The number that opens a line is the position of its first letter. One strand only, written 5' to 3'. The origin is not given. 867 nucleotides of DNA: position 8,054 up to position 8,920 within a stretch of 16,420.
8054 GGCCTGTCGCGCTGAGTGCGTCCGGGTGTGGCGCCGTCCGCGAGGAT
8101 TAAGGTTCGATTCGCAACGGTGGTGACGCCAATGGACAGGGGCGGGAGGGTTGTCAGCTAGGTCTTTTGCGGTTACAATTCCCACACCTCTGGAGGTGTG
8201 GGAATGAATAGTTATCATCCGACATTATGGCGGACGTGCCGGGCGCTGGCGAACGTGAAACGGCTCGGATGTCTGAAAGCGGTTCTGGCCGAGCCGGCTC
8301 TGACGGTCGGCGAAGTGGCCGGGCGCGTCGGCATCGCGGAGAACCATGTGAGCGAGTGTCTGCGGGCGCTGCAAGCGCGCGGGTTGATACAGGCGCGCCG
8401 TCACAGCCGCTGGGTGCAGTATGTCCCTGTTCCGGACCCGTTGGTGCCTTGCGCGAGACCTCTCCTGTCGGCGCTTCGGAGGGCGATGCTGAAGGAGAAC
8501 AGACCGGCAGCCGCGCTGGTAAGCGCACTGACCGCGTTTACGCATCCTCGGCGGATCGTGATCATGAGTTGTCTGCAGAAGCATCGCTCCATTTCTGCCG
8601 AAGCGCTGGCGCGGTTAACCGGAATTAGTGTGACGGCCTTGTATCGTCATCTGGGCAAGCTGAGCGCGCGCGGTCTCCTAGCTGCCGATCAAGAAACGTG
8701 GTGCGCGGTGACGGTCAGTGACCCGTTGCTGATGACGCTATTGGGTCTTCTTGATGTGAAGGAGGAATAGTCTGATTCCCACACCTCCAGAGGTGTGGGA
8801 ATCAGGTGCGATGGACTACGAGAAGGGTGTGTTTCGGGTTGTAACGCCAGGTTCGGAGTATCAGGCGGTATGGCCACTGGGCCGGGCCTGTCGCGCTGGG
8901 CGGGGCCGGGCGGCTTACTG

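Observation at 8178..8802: Tandem-wHTH regulator gene bracketed by two inverted copies of a perfect 28-bp palindrome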

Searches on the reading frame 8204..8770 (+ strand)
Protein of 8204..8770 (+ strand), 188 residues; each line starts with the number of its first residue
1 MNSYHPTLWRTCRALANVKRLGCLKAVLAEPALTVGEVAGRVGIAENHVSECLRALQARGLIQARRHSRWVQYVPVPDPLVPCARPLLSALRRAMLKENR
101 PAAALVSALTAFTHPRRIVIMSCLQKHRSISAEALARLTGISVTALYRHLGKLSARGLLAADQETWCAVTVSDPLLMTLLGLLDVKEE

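Call 8: search_protein_families(library=pfam, proteins=[window:8204-8770:+], max_evalue=0.01)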
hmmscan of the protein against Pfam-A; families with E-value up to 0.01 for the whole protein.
window:8204-8770:+ (188 aa): 27 families (the best 25 are shown)
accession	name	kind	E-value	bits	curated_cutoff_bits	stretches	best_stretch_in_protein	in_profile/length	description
PF13412.12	HTH_24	-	1e-13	51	21.9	2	120-158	8-46/48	Winged helix-turn-helix DNA-binding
PF13545.12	HTH_Crp_2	-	4.6e-10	39.8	27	1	29-66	19-56/70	Crp-like helix-turn-helix domain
PF12840.13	HTH_20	-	6.6e-10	39.3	27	1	113-159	2-48/51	Helix-turn-helix domain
PF01978.25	TrmB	-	8.5e-10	38.8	25.6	1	24-77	14-66/68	Sugar-specific transcriptional regulator TrmB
PF09339.16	HTH_IclR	-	1.9e-09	37.6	22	2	120-162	8-51/52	IclR helix-turn-helix domain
PF25212.1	HVO_A0114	-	2.9e-09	37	27.6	1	107-164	14-71/84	HVO_A0114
PF02082.26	Rrf2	-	8.8e-08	32.8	30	0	29-66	20-57/132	Iron-dependent Transcriptional regulator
PF01047.28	MarR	-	2.1e-07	31.2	24.6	1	117-159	5-47/59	MarR family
PF01022.26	HTH_5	-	5.8e-07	29.7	22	1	115-159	2-45/47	Bacterial regulatory protein, arsR family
PF12802.13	MarR_2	-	6.4e-07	29.9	27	0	127-160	17-51/61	MarR family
PF08279.18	HTH_11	-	2.5e-06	27.7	25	1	116-157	1-43/55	HTH domain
PF08100.18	Dimerisation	-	3.6e-05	23.9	25.6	0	12-68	19-76/93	O-methyltransferase dimerisation domain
PF25213.1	HVO_A0261_N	-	7e-05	23.1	35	0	115-165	11-60/86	HVO_A0261 N-terminal domain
PF13404.12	HTH_AsnC-type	-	8.3e-05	22.8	27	0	120-148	8-36/42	AsnC-type helix-turn-helix domain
PF04967.18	HTH_10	-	0.00014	22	23.1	0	128-152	22-46/53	HTH DNA binding domain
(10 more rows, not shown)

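Call 10: find_homologous_proteins(query=window:8204-8770:+)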
Query window:8204-8770:+ (188 aa): 397 proteins with E <= 0.001 among 1675 candidates; the best 120 are listed.
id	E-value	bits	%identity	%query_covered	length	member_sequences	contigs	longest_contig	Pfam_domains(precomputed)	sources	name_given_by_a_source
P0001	1.1e-114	398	99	100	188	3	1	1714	PF08279.19,PF25212.3,PF01978.26,PF01022.27,PF09339.17,PF12802.14,PF01047.29,PF12840.14,PF13412.13,PF02082.27,PF13545.13,PF08100.19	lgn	-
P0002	4.6e-64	233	61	92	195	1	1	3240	PF12840.14,PF13412.13,PF08279.19,PF02082.27,PF01978.26,PF01022.27,PF13601.13,PF09339.17,PF12802.14,PF13545.13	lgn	-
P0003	5.6e-63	230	62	97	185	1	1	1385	PF01047.29,PF12840.14,PF13412.13,PF25212.3,PF01978.26,PF01022.27,PF12802.14,PF13545.13,PF25213.2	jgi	-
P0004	5.0e-62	227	65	88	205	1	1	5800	PF25212.3,PF01978.26,PF01022.27,PF09339.17,PF12802.14,PF24038.2,PF25213.2,PF01047.29,PF12840.14,PF13412.13,PF02082.27,PF13545.13,PF08100.19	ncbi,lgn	-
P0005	2.0e-61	225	62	97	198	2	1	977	PF21476.5,PF25212.3,PF24270.2,PF01978.26,PF01022.27,PF09339.17,PF12802.14,PF14394.13,PF25213.2,PF01047.29,PF12840.14,PF13412.13,PF02082.27,PF13545.13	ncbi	-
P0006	2.9e-61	224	59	99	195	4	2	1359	PF12840.14,PF13412.13,PF25212.3,PF02082.27,PF01978.26,PF01022.27,PF06969.23,PF09339.17,PF12802.14,PF13545.13,PF25213.2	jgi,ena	-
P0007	3.5e-61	224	62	97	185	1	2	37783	PF01047.29,PF12840.14,PF13412.13,PF25212.3,PF01978.26,PF01022.27,PF06969.23,PF09339.17,PF12802.14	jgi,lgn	jgi:DNA-binding IclR family transcriptional regulator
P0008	7.4e-61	223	60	99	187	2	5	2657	PF08279.19,PF25212.3,PF01978.26,PF01022.27,PF09339.17,PF12802.14,PF24038.2,PF25213.2,PF01047.29,PF12840.14,PF13412.13,PF02082.27,PF08220.19,PF13545.13,PF08100.19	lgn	-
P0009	2.5e-60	221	61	88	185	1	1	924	PF01047.29,PF12840.14,PF13412.13,PF01022.27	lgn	-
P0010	2.9e-60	221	59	99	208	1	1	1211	PF01047.29,PF12840.14,PF13412.13,PF25212.3,PF01978.26,PF01022.27,PF09339.17,PF12802.14,PF13545.13,PF24038.2,PF25213.2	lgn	-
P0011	5.7e-58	214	58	96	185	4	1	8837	PF01047.29,PF12840.14,PF13412.13,PF25212.3,PF02082.27,PF01978.26,PF01022.27,PF09339.17,PF12802.14,PF25213.2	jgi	-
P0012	1.3e-57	212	56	96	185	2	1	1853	PF08279.19,PF25212.3,PF01978.26,PF01022.27,PF24033.2,PF09339.17,PF12802.14,PF25213.2,PF01047.29,PF12840.14,PF13412.13,PF13545.13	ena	-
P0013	1.4e-56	209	56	97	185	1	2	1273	PF12840.14,PF13412.13,PF25212.3,PF01978.26,PF01022.27,PF09339.17,PF12802.14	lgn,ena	-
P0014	6.9e-56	207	58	99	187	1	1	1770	PF01047.29,PF12840.14,PF13412.13,PF25212.3,PF01978.26,PF01022.27,PF06969.23,PF09339.17,PF12802.14,PF24038.2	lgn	-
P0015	1.0e-54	203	56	96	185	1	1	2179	PF01047.29,PF12840.14,PF13412.13,PF08279.19,PF02082.27,PF01978.26,PF01022.27,PF09339.17,PF12802.14,PF13545.13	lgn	-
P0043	2.3e-50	189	57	97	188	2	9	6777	PF12840.14,PF01022.27,PF13601.13,PF12802.14,PF13545.13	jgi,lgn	jgi:DNA-binding transcriptional ArsR family regulator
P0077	1.8e-45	173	48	99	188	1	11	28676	PF12840.14,PF01022.27,PF12802.14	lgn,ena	-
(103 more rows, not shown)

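Call 12: find_related_loci(query=A1, collection=genome_contigs, flank=4000)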
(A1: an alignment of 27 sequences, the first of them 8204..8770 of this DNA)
Query A1 (188 aa) in genome_contigs; peptide patterns used: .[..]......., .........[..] (x = any residue, [..] = any of these).
105 stretches matched a pattern; 66 encode a relative of the query (tblastn E <= 1e-3); 66 distinct loci.
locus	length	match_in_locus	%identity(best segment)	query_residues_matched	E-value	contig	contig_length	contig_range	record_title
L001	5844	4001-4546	63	1-182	2e-70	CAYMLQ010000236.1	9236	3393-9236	MAG TPA_asm: uncultured Lentisphaeraceae bacterium isolate SRP272421_co3_474 genome assembly, contig: NODE_24185_length_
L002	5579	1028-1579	54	4-187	3e-60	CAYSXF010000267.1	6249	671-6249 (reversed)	MAG TPA_asm: uncultured Lentisphaeraceae bacterium isolate binchicken_co2_384 genome assembly, contig: NODE_12291_length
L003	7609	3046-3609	55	1-188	6e-60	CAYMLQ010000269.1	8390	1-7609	MAG TPA_asm: uncultured Lentisphaeraceae bacterium isolate SRP272421_co3_474 genome assembly, contig: NODE_28156_length_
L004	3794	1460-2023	49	1-188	7e-56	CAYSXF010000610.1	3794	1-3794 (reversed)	MAG TPA_asm: uncultured Lentisphaeraceae bacterium isolate binchicken_co2_384 genome assembly, contig: NODE_30110_length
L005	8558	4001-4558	52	3-188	2e-55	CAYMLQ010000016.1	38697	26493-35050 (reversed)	MAG TPA_asm: uncultured Lentisphaeraceae bacterium isolate SRP272421_co3_474 genome assembly, contig: NODE_1563_length_3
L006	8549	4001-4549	52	1-183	1e-54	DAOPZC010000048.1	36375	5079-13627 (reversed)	MAG TPA_asm: Kiritimatiellia bacterium isolate AMR_MDS_1298 NODE_1053_length_36375_cov_18.775413, whole genome shotgun s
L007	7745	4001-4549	51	1-183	3e-54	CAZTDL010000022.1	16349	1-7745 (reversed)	MAG TPA_asm: uncultured Lentisphaeraceae bacterium isolate SRP118108_co1_15 genome assembly, contig: NODE_2880_length_16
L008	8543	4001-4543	50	3-183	9e-54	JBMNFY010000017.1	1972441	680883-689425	MAG: Kiritimatiellia bacterium isolate SBF912LR0HQ0162 contig_5049, whole genome shotgun sequence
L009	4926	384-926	51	3-183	2e-53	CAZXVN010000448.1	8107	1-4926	MAG TPA_asm: uncultured Lentisphaeraceae bacterium isolate binchicken_co18_76 genome assembly, contig: k141_3385016, who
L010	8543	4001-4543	52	2-182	3e-53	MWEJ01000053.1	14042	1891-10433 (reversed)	MAG: Verrucomicrobia bacterium ADurb.Bin070 BWX70_contig000053, whole genome shotgun sequence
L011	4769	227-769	50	3-183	7e-53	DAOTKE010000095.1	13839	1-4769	MAG TPA_asm: Kiritimatiellia bacterium isolate AMR_MDS_2981 NODE_4861_length_13839_cov_13.754643, whole genome shotgun s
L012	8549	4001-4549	50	1-183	1e-52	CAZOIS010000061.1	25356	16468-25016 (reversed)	MAG TPA_asm: uncultured Lentisphaeraceae bacterium isolate SRP220891_co1_81 genome assembly, contig: NODE_3731_length_25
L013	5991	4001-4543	49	3-183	1e-52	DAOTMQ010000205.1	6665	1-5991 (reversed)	MAG TPA_asm: Kiritimatiellia bacterium isolate AMR_MDS_2917 NODE_10889_length_6665_cov_10.853101, whole genome shotgun s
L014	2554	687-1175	55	2-166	2e-52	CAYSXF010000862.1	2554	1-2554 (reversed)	MAG TPA_asm: uncultured Lentisphaeraceae bacterium isolate binchicken_co2_384 genome assembly, contig: NODE_62703_length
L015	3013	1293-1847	49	1-185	6e-52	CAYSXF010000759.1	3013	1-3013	MAG TPA_asm: uncultured Lentisphaeraceae bacterium isolate binchicken_co2_384 genome assembly, contig: NODE_45963_length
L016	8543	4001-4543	48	3-183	1e-51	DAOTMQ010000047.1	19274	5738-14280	MAG TPA_asm: Kiritimatiellia bacterium isolate AMR_MDS_2917 NODE_3237_length_19274_cov_9.436027, whole genome shotgun se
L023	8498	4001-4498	50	1-166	4e-49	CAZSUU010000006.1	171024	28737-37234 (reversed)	MAG TPA_asm: uncultured Verrucomicrobiota bacterium isolate binchicken_co26_228 genome assembly, contig: NODE_79_length_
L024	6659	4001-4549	57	1-183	8e-49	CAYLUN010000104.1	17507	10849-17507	MAG TPA_asm: uncultured Lentisphaeraceae bacterium isolate SRP272421_co4_436 genome assembly, contig: NODE_8233_length_1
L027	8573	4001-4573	54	1-187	6e-47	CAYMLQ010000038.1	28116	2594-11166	MAG TPA_asm: uncultured Lentisphaeraceae bacterium isolate SRP272421_co3_474 genome assembly, contig: NODE_3192_length_2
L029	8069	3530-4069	50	4-183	4e-44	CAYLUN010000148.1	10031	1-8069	MAG TPA_asm: uncultured Lentisphaeraceae bacterium isolate SRP272421_co4_436 genome assembly, contig: NODE_21085_length_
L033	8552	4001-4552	44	4-188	4e-36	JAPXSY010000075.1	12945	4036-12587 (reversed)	MAG: Kiritimatiellia bacterium isolate binned_ad_9.220 NODE_6588_length_12945_cov_4.257060, whole genome shotgun sequenc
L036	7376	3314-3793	44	6-167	1e-33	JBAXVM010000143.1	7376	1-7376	MAG: bacterium isolate ELA687 MAG687_143, whole genome shotgun sequence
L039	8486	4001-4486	46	4-164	3e-38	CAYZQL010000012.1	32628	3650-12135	MAG TPA_asm: uncultured Lentisphaeraceae bacterium isolate SRP192927_co1_1047 genome assembly, contig: NODE_2244_length_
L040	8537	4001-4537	40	2-181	2e-31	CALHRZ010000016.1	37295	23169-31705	MAG: uncultured bacterium isolate N1_Bin_METABAT__65_1 genome assembly, contig: c_000000516377, whole genome shotgun seq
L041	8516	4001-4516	40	3-175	2e-31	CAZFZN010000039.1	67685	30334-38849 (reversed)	MAG TPA_asm: uncultured Akkermansia sp. isolate binchicken_co179_123 genome assembly, contig: NODE_1439_length_67685_cov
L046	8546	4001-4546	42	1-183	3e-30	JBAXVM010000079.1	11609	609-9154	MAG: bacterium isolate ELA687 MAG687_79, whole genome shotgun sequence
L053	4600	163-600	43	6-153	4e-27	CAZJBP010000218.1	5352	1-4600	MAG TPA_asm: uncultured Victivallales bacterium isolate SRP272421_co2_603 genome assembly, contig: NODE_63824_length_535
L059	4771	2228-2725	34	13-161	2e-15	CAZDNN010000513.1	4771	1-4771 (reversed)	MAG TPA_asm: uncultured Planctomycetota bacterium isolate binchicken_co19_649 genome assembly, contig: NODE_31947_length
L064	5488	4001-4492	33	13-159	4e-10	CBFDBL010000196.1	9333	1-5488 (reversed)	MAG TPA_asm: uncultured bacterium isolate SRR26215675_binner12_Refined_65 genome assembly, contig: ERZ25073486.6535, who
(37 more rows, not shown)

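Call 13: find_encoding_contigs(protein=P0001, flank=5000)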
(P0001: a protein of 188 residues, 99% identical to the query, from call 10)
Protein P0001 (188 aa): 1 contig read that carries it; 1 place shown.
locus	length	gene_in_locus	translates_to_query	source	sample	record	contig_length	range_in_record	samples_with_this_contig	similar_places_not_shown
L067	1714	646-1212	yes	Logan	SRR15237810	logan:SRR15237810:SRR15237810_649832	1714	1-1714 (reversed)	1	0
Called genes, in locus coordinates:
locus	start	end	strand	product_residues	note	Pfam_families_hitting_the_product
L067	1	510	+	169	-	?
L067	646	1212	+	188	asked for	PF08100:Dimerisation (faint), PF13545:HTH_Crp_2 (faint), PF01022:HTH_5 (faint), PF01047:MarR (faint), PF02082:Rrf2 (faint), PF12840:HTH_20, PF08279:HTH_11 (weak), PF13412:HTH_24 (weak), +4 more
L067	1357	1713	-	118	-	?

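Call 27: search_protein_families(library=pfam, proteins=[L004:2053-3567:+, L005:1566-3764:+, L001:4612-5844:-, L002:1653-4730:+, L003:3888-4970:+, L023:4586-7573:+, L024:4614-6626:+, L027:4791-6605:+, L039:4716-5558:+, L053:937-2835:+], max_evalue=0.00001)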
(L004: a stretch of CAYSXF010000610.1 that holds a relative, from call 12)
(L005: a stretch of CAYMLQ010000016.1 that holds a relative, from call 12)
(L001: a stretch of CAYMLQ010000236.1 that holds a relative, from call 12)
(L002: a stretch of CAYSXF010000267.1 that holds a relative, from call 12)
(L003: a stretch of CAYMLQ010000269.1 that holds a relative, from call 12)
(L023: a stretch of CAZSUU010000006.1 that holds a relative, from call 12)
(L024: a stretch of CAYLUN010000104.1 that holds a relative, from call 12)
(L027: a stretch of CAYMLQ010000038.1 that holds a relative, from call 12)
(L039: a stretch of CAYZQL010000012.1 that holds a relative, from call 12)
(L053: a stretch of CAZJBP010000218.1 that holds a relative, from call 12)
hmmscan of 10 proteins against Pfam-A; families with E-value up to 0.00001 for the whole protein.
L004:2053-3567:+ (504 aa): 2 families
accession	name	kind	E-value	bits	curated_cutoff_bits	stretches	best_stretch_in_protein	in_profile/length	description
PF00370.27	FGGY_N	-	5.8e-77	259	28.8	1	7-253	2-245/245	FGGY family of carbohydrate kinases, N-terminal domain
PF02782.22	FGGY_C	-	1.6e-39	136.2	27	1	265-452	4-197/198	FGGY family of carbohydrate kinases, C-terminal domain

L005:1566-3764:+ (732 aa): 1 family
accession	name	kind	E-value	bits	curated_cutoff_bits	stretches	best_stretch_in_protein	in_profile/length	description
PF00528.27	BPD_transp_1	-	1e-14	55.1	26.4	1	550-724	5-180/184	Binding-protein-dependent transport system inner membrane component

L001:4612-5844:- (410 aa): 0 families

L002:1653-4730:+ (1025 aa): 2 families
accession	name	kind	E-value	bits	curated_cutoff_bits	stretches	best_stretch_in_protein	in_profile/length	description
PF13646.12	HEAT_2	-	2.1e-16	60.4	27.7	1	787-866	6-86/88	HEAT repeats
PF03130.22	HEAT_PBS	-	6.1e-06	26.7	20.9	0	800-823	4-27/27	PBS lyase HEAT-like repeat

L003:3888-4970:+ (360 aa): 1 family
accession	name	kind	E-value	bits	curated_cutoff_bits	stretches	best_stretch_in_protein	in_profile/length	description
PF03747.19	ADP_ribosyl_GH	-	4.2e-78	263.4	26.2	1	52-326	1-286/287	ADP-ribosylglycohydrolase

L023:4586-7573:+ (995 aa): 0 families

L024:4614-6626:+ (670 aa): 1 family
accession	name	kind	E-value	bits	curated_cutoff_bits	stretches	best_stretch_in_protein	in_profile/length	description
PF10882.14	bPH_5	-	3e-12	46.9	22.5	1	548-643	2-96/100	Bacterial PH domain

L027:4791-6605:+ (604 aa): 1 family
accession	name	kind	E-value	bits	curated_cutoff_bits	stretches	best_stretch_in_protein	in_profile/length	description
PF10882.14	bPH_5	-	9.4e-13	48.6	22.5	1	502-597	2-96/100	Bacterial PH domain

L039:4716-5558:+ (280 aa): 1 family
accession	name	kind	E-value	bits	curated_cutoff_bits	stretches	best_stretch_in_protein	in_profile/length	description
PF01261.30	AP_endonuc_2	-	4.5e-59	200.6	31.1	1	19-275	2-246/249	Xylose isomerase-like TIM barrel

L053:937-2835:+ (632 aa): 4 families
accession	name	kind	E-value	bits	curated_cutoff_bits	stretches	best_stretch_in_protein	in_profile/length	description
PF05693.19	Glycogen_syn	-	3.3e-188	627.7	27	1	39-625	1-586/639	Glycogen synthase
PF00534.26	Glycos_transf_1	-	3.8e-08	33.5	26.4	1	501-597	85-164/172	Glycosyl transferases group 1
PF20706.3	GT4-conflict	-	7.6e-08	32.2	26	0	504-608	277-379/385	Family 4 Glycosyltransferase in conflict systems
PF13692.12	Glyco_trans_1_4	-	6.8e-07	30.1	27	0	501-553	69-121/142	Glycosyl transferases group 1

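Call 31: search_solved_structures(query=A2, max_evalue=0.01)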
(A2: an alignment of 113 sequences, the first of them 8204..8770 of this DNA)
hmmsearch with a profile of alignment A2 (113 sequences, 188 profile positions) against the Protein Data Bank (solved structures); distinct sequences matched with E-value up to 0.01: 32.
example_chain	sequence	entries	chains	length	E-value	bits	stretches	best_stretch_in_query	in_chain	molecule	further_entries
3cuo_A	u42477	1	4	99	7.1e-10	42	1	95-170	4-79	Uncharacterized HTH-type transcriptional regulator ygaV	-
5znx_A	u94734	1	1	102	3.9e-09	39.6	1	90-183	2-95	Transcriptional activator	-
4omy_A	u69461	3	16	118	4e-09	39.6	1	95-169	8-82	NolR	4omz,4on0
2kko_A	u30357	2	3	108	4.3e-09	39.5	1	10-74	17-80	POSSIBLE TRANSCRIPTIONAL REGULATORY PROTEIN (POSSIBLY ARSR-FAMILY) | Possible transcriptional regulatory arsR-family protein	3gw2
1r1t_A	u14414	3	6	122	2.8e-08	36.8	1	14-92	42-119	Transcriptional repressor smtB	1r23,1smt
3jth_A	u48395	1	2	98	3e-08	36.7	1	96-183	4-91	Transcription activator HlyU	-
1r22_A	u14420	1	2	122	4e-08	36.3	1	14-92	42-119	Transcriptional repressor smtB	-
4k2e_A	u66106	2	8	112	4.4e-08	36.2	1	87-183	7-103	Transcriptional activator HlyU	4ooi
6uvu_A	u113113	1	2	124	1.8e-07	34.2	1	13-81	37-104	ArsR family transcriptional regulator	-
6j05_A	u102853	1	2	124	2.2e-07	33.9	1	14-76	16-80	Transcriptional regulator ArsR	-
2lkp_A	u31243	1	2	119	7.6e-06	28.9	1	11-74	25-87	HTH-type transcriptional regulator NmtR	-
8qkf_A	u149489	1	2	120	1.7e-05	27.8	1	13-76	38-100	ArsR family transcriptional regulator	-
2jsc_A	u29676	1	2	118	4.3e-05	26.4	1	8-84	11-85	Transcriptional regulator Rv1994c/MT2050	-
2oqg_A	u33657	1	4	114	0.00014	24.7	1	15-86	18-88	Possible transcriptional regulator, ArsR family protein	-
1u2w_A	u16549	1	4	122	0.00025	24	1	14-74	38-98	Cadmium efflux system accessory protein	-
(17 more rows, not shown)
